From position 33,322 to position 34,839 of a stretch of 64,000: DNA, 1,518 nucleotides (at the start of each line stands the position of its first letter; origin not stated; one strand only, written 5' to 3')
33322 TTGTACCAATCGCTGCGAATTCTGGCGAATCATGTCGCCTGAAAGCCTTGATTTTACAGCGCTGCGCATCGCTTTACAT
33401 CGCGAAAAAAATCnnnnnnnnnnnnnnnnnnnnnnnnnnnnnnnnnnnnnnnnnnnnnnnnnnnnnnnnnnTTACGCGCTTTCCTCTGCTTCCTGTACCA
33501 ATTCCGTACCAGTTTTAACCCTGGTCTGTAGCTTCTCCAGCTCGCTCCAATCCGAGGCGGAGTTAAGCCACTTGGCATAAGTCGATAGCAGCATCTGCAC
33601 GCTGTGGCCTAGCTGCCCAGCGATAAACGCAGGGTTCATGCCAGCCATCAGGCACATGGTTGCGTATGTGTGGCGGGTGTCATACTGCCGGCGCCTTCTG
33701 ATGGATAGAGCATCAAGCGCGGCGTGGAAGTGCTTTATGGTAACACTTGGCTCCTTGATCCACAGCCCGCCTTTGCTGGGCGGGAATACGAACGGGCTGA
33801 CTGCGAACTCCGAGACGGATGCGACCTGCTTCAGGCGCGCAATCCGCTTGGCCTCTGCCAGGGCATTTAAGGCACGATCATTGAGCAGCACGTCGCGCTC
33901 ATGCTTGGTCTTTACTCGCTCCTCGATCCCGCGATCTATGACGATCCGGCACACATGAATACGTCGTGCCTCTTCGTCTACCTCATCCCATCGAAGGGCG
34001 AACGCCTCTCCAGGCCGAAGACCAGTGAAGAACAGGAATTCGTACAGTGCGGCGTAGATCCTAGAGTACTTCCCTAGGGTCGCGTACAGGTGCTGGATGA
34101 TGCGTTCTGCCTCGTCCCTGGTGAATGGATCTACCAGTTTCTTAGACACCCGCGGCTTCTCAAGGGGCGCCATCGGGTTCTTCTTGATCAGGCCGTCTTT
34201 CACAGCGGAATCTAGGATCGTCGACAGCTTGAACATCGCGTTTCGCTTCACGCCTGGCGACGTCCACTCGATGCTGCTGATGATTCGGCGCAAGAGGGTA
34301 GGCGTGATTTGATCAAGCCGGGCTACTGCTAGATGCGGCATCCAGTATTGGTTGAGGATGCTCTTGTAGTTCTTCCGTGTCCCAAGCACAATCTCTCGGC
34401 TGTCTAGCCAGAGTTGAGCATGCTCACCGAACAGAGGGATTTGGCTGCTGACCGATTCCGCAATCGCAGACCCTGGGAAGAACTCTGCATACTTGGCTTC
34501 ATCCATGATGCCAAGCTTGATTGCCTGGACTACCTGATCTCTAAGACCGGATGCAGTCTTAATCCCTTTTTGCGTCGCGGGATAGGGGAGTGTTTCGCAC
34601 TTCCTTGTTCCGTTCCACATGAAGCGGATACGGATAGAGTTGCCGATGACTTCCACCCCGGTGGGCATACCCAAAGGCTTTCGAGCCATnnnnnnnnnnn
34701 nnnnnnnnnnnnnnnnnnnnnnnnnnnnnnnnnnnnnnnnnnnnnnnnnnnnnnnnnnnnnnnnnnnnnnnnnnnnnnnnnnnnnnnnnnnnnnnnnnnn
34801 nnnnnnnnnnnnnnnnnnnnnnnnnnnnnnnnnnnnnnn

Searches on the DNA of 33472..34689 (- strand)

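Call 45: search_dna_similar(query=L030:16600-21218:+, collection=phages, mode=near, max_rows=8)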
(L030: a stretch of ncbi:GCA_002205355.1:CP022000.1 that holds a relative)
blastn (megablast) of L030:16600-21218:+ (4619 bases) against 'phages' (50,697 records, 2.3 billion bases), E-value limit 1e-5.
Records with a match: 31; places in all: 33; records where one place covers at least 80% of the query: 0.
Best place of each record, by identity: 95-99% 1; 90-95% 4; 80-90% 26.
By first word of the organism name: Pseudomonas 28; Primolicivirus 3.
By host as written in the record: Pseudomonas aeruginosa 9; Pseudomonas aeruginosa ZS-PA-35 2; - 2; Pseudomonas aeruginosa CC274 AUS411 2; Pseudomonas aeruginosa 147 1; Pseudomonas aeruginosa PACL 1; Pseudomonas aeruginosa 20-0447 1; Pseudomonas aeruginosa 16-4264 1; and 12 more.
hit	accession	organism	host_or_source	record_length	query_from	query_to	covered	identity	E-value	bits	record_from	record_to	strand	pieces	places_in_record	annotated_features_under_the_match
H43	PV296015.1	Pseudomonas phage WX-Y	Pseudomonas aeruginosa ZS-PA-35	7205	807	4619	28%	90.4%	0e+0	1692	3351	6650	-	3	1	RstA1 protein | hypothetical protein (x6)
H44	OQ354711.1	Pseudomonas phage WX_Y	Pseudomonas aeruginosa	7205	807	1910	17%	90.6%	0e+0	1041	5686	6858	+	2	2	hypothetical protein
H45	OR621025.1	Pseudomonas phage 17897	Pseudomonas aeruginosa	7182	1603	4619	16%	91.1%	5e-132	1033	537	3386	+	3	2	replication protein | repressor | hypothetical protein (x3) | DNA-binding protein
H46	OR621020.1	Pseudomonas phage 42-1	Pseudomonas aeruginosa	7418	811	1781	15%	87.6%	2e-151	788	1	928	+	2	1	replication regulatory protein | repeat_region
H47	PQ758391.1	Pseudomonas phage 5a-DAzarov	Pseudomonas aeruginosa 147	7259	786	1628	11%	95.1%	2e-161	838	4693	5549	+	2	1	hypothetical protein (x2)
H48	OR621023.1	Pseudomonas phage 97-1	Pseudomonas aeruginosa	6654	1582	1833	5%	84.4%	9e-60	239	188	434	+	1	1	hypothetical protein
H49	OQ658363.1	Pseudomonas phage sp.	Pseudomonas aeruginosa PACL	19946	1602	1781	4%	84.5%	2e-41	178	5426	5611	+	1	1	hypothetical protein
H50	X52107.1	Primolicivirus Pf1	-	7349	1602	1781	4%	84.5%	2e-41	178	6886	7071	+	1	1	unnamed protein product; orf 110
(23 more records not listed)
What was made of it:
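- Tried and rejected: No near-identical reference exists in the phage collection; the best is about 90% identical (call 45).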
